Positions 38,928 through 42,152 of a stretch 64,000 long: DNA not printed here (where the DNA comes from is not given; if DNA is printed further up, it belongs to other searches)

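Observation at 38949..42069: CotH gene bracketed by a 52-nt imperfect direct repeat that includes an orphan copy of the neighbouring gene's 3' end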

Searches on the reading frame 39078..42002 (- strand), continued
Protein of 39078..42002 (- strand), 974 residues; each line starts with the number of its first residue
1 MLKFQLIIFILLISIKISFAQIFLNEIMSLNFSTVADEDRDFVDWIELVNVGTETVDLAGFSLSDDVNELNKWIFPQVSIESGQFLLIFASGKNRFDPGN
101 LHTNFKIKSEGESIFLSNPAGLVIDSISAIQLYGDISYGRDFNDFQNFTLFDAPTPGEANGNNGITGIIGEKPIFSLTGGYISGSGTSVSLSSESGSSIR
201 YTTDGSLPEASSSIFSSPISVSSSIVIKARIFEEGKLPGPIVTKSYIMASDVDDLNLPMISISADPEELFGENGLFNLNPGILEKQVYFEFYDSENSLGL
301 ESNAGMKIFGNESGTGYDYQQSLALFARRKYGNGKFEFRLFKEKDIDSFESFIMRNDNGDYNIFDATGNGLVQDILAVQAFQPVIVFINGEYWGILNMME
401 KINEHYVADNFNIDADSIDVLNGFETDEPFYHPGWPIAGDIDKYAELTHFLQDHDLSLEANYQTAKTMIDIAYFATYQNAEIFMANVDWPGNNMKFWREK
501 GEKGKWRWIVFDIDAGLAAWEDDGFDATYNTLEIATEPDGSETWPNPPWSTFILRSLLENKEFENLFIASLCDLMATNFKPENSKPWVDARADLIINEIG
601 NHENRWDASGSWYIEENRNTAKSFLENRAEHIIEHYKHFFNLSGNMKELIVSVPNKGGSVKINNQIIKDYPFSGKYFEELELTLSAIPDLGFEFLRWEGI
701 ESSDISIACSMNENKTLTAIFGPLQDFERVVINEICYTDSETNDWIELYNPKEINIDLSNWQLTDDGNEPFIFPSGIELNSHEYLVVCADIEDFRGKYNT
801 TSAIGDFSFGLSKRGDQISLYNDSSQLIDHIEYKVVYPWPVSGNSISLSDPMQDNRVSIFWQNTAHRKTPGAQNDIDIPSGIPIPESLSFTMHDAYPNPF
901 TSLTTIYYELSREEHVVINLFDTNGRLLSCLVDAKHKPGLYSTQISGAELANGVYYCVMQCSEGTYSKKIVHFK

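Call 45: find_encoding_contigs(protein=P0009, flank=8000, max_places=3)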
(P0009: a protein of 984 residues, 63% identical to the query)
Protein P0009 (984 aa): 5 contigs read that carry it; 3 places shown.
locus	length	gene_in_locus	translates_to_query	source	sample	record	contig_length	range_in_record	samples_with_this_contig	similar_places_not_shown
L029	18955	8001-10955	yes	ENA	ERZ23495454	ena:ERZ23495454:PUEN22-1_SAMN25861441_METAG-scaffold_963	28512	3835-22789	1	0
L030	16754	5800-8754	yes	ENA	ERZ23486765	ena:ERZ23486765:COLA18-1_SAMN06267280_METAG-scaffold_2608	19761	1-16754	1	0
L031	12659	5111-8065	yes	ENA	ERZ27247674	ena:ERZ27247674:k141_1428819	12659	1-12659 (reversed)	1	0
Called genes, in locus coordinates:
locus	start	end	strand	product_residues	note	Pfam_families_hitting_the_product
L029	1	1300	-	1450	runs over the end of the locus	PF07494:Reg_prop (weak), PF07495:Y_Y_Y, PF00512:HisKA, PF02518:HATPase_c, PF00072:Response_reg, PF00165:HTH_AraC, PF12833:HTH_18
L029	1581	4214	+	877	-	PF13385:Laminin_G_3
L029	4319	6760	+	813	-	-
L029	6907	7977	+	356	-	PF00326:Peptidase_S9 (faint)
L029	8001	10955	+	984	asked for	PF00932:LTD, PF13290:CHB_HEX_C_1, PF13287:Fn3_assoc, PF08757:CotH, PF00932:LTD, PF18962:Por_Secre_tail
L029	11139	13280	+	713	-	PF13385:Laminin_G_3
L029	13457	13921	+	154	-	PF05336:rhaM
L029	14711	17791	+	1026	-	PF13620:CarboxypepD_reg, PF13715:CarbopepD_reg_2, PF07715:Plug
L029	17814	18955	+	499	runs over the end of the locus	PF14322:SusD-like_3, PF14559:TPR_19 (faint), PF07980:SusD_RagB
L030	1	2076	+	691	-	?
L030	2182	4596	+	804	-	-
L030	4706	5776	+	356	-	PF00326:Peptidase_S9 (faint)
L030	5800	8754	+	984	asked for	PF00932:LTD, PF13290:CHB_HEX_C_1, PF13287:Fn3_assoc, PF08757:CotH, PF00932:LTD, PF18962:Por_Secre_tail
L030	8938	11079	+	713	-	PF13385:Laminin_G_3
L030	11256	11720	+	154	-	PF05336:rhaM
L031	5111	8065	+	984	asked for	PF00932:LTD, PF13290:CHB_HEX_C_1, PF13287:Fn3_assoc, PF08757:CotH, PF00932:LTD, PF18962:Por_Secre_tail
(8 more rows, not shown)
